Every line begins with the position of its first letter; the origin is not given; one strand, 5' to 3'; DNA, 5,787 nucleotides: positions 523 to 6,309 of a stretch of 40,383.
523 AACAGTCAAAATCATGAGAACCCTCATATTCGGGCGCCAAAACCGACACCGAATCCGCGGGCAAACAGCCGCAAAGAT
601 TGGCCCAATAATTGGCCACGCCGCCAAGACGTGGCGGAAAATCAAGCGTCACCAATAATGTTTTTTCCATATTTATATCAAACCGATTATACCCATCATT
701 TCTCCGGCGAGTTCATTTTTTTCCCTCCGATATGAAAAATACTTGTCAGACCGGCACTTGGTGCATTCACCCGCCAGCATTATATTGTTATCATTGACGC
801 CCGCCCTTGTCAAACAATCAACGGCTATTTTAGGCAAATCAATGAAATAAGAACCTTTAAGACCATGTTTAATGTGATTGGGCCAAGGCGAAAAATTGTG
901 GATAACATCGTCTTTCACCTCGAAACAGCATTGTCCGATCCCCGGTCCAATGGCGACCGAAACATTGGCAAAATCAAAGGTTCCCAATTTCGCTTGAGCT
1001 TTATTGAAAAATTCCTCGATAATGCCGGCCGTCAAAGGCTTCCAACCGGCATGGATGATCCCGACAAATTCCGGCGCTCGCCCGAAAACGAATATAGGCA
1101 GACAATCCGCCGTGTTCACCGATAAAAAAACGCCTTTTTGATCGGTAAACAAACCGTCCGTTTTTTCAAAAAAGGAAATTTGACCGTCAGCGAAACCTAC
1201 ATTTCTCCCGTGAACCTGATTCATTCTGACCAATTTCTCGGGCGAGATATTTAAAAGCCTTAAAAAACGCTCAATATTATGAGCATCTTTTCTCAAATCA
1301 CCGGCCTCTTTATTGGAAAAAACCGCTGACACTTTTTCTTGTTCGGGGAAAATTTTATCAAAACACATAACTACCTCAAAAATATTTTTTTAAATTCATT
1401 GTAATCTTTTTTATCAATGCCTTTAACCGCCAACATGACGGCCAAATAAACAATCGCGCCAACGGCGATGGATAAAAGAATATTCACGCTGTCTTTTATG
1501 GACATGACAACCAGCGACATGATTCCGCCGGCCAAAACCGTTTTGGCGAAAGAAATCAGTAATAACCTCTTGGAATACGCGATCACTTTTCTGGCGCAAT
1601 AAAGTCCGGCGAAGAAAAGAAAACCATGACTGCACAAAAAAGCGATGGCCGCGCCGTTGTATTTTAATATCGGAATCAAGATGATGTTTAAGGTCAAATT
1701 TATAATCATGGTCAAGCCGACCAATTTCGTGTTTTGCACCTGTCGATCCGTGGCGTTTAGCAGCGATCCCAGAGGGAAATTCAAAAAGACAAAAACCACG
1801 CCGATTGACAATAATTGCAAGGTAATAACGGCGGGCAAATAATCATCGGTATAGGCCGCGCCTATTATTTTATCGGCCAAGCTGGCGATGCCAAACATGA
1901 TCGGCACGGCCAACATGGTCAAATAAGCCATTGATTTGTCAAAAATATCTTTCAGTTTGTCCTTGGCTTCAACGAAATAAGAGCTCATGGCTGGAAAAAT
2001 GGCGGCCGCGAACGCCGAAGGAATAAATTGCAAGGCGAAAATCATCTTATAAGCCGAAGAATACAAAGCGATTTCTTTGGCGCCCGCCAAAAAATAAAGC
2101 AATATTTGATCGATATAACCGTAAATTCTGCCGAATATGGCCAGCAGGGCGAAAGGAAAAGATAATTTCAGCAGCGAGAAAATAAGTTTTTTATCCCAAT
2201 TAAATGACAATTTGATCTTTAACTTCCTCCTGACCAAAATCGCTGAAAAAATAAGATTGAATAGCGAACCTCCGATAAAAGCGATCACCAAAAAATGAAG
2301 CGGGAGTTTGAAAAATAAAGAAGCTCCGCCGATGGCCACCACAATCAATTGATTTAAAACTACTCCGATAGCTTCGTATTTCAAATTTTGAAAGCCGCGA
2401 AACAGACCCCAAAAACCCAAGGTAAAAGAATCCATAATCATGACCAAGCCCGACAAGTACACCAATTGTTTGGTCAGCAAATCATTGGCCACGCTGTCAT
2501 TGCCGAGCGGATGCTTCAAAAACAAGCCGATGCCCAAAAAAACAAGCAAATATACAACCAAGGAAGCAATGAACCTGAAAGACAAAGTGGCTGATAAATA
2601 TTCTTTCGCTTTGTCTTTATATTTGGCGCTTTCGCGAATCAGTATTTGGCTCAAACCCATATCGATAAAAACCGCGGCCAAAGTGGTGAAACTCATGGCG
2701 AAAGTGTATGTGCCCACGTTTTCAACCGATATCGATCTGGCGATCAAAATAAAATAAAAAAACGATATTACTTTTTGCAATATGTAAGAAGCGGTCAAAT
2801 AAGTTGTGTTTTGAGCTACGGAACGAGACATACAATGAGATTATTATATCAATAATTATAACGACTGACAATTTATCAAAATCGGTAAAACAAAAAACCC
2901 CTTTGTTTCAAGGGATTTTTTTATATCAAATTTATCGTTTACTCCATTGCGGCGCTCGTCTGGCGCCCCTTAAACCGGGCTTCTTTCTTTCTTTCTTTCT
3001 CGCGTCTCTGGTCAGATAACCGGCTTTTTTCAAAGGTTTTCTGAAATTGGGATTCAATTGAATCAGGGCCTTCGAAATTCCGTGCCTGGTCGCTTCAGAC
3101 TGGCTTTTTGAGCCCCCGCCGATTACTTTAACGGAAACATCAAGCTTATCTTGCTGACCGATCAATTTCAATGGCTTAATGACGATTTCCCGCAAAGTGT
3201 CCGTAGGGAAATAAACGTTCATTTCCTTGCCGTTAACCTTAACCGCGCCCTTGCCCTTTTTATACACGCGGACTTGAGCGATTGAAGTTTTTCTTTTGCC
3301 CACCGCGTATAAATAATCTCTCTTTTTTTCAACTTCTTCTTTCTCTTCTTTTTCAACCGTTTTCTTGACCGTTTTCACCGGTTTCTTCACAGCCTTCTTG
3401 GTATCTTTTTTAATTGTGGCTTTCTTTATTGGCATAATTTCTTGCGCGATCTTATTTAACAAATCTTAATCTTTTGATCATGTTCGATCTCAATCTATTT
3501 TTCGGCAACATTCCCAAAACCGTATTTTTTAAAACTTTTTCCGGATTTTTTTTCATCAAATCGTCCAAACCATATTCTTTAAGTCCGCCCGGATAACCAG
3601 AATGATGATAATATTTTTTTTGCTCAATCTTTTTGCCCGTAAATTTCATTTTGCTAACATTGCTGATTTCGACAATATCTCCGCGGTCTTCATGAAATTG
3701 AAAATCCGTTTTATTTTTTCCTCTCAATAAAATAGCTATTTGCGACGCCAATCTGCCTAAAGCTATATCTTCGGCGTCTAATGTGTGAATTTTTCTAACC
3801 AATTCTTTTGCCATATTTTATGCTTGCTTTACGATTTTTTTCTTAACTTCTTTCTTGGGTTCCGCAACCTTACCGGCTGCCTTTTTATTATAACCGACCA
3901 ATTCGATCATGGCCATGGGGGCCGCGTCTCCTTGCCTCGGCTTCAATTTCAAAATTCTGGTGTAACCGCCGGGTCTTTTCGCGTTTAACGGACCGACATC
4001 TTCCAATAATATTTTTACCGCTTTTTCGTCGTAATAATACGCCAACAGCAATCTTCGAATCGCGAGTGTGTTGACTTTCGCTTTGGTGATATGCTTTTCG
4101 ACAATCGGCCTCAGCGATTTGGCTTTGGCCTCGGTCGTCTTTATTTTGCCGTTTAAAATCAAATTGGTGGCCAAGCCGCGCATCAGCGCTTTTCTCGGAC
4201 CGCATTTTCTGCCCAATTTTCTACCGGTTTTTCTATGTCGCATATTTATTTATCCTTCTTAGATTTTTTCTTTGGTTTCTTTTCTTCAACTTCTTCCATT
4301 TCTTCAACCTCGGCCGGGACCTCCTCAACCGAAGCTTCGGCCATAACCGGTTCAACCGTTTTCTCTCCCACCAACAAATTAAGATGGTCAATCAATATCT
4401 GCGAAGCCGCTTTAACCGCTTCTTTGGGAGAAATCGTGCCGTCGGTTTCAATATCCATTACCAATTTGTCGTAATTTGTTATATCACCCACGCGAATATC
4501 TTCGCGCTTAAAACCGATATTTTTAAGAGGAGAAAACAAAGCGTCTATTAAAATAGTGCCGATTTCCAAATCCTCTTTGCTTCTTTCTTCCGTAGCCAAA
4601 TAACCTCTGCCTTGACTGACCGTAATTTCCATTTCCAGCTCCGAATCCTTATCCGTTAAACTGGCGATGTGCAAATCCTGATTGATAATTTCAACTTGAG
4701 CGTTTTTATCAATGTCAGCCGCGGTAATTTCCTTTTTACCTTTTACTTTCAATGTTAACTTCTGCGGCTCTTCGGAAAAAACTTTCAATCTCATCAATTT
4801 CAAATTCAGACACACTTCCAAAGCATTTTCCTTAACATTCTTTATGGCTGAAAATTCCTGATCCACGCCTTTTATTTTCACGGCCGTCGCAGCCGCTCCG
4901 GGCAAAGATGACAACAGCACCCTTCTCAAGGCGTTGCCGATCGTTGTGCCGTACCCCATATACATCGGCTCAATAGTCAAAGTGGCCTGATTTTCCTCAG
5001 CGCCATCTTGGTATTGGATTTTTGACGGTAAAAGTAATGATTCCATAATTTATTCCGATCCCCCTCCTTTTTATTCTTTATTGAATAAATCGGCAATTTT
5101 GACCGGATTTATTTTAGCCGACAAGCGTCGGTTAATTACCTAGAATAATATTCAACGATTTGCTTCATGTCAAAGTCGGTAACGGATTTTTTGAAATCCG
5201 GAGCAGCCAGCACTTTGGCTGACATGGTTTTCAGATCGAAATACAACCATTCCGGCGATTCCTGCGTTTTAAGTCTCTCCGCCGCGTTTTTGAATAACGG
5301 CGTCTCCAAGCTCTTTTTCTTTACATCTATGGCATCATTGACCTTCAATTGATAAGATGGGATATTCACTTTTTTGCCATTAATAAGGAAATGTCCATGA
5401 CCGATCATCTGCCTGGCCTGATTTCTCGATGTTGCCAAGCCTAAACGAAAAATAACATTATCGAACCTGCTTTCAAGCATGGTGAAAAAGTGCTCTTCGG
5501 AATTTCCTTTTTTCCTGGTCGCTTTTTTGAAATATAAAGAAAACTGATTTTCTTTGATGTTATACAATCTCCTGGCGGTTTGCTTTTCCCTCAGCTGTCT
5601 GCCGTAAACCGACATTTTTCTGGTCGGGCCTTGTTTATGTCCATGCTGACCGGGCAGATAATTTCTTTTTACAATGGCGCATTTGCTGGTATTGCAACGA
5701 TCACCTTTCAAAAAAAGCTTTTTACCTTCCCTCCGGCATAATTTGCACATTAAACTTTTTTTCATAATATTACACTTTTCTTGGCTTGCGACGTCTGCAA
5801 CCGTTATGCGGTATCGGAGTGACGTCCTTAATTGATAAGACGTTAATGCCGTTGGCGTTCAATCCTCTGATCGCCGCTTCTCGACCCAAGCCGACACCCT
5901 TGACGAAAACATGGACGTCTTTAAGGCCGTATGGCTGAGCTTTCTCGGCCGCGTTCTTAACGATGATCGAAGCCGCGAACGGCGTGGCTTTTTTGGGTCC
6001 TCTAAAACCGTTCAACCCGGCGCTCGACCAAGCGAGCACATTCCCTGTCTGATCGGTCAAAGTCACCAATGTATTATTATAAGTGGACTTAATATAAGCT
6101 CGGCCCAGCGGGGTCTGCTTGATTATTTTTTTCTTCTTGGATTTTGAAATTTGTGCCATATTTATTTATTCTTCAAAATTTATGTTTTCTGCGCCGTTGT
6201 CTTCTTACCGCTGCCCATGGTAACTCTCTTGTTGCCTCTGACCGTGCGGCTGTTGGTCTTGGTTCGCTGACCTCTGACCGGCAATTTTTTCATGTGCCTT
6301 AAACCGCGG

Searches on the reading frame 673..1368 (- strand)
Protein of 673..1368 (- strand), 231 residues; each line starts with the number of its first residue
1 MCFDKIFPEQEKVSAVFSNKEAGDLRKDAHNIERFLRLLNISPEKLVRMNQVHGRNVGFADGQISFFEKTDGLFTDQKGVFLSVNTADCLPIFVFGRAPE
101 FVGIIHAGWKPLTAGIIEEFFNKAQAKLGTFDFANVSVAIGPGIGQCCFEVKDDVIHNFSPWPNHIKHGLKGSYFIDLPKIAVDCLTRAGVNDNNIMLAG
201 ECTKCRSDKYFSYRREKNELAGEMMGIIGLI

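Call 61: search_protein_families(library=pfam, proteins=[window:673-1368:-], max_evalue=0.00001)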
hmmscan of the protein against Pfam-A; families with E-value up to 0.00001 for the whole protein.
window:673-1368:- (231 aa): 1 family
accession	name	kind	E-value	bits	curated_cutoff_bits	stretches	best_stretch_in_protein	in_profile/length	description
PF02578.20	Cu-oxidase_4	-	2.8e-52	178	22.9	1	29-228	29-237/238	Multi-copper polyphenol oxidoreductase laccase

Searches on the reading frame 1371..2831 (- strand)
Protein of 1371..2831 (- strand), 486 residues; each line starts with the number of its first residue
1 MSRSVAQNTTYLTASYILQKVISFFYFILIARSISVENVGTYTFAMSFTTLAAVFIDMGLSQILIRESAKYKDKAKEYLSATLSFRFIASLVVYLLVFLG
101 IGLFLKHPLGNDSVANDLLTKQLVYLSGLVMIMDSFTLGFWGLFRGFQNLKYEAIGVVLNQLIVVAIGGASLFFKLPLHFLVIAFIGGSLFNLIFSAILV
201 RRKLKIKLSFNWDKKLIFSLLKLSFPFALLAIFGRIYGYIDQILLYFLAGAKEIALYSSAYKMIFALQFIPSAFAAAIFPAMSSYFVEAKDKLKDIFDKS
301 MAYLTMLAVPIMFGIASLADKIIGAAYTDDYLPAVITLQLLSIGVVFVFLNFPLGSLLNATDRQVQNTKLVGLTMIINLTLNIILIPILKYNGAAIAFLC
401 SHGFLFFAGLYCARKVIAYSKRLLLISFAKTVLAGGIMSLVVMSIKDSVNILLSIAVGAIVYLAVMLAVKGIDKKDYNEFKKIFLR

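Call 61: search_protein_families(library=pfam, proteins=[window:1371-2831:-], max_evalue=0.00001)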
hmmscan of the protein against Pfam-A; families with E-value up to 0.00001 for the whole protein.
window:1371-2831:- (486 aa): 3 families
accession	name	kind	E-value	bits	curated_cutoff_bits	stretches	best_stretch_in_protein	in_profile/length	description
PF01943.22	Polysacc_synt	-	8.1e-41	140.7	28.2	1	5-285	1-273/274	Polysaccharide biosynthesis protein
PF13440.11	Polysacc_synt_3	-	1.3e-24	87.4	23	1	30-335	2-292/293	Polysaccharide biosynthesis protein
PF03023.19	MurJ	-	6.9e-10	38.6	27.4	1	50-449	23-436/451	Lipid II flippase MurJ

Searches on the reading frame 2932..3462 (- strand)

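Call 61: search_protein_families(library=pfam, proteins=[window:2932-3462:-], max_evalue=0.00001)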
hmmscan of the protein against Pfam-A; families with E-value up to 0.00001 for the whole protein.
window:2932-3462:- (176 aa): 1 family
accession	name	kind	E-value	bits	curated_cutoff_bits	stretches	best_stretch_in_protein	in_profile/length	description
PF00380.25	Ribosomal_S9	-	3.8e-45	153.7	22.5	1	55-176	1-121/121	Ribosomal protein S9/S16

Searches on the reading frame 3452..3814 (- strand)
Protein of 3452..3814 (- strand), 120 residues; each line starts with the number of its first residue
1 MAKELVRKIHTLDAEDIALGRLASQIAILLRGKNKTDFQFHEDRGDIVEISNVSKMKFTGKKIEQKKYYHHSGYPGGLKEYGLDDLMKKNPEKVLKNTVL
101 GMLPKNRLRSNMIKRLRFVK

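Call 61: search_protein_families(library=pfam, proteins=[window:3452-3814:-], max_evalue=0.00001)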
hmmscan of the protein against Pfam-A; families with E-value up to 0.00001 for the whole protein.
window:3452-3814:- (120 aa): 1 family
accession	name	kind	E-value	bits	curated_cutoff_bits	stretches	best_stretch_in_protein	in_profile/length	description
PF00572.24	Ribosomal_L13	-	3.1e-39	134.2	23.8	1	7-117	1-111/119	Ribosomal protein L13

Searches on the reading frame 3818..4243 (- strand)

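Call 61: search_protein_families(library=pfam, proteins=[window:3818-4243:-], max_evalue=0.00001)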
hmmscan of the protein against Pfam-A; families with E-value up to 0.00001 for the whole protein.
window:3818-4243:- (141 aa): 1 family
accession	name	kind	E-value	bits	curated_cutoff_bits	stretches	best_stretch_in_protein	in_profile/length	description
PF01196.24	Ribosomal_L17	-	2.6e-32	112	27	1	20-116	1-97/97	Ribosomal protein L17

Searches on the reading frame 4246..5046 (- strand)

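Call 61: search_protein_families(library=pfam, proteins=[window:4246-5046:-], max_evalue=0.00001)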
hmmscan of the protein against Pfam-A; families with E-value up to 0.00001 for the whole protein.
window:4246-5046:- (266 aa): 2 families
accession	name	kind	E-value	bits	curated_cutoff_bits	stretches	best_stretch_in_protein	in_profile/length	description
PF01000.31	RNA_pol_A_bac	-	2.4e-28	99.2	33.9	1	56-172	1-119/119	RNA polymerase Rpb3/RpoA insert domain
PF01193.29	RNA_pol_L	-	7.8e-24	83.6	24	1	26-222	1-74/74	RNA polymerase Rpb3/Rpb11 dimerisation domain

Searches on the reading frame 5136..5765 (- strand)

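Call 61: search_protein_families(library=pfam, proteins=[window:5136-5765:-], max_evalue=0.00001)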
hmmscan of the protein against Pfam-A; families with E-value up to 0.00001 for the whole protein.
window:5136-5765:- (209 aa): 2 families
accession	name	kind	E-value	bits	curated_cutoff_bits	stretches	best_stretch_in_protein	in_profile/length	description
PF00163.24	Ribosomal_S4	-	2.7e-23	82.9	23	1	6-98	6-95/95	Ribosomal protein S4/S9 N-terminal domain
PF01479.30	S4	-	2.4e-18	66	22.8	1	100-146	2-48/48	S4 domain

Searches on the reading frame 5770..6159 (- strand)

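Call 61: search_protein_families(library=pfam, proteins=[window:5770-6159:-], max_evalue=0.00001)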
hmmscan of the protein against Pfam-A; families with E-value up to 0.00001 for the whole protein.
window:5770-6159:- (129 aa): 1 family
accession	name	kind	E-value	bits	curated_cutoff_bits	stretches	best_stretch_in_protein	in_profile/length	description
PF00411.24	Ribosomal_S11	-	1.8e-37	128.6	25.1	1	19-127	1-109/110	Ribosomal protein S11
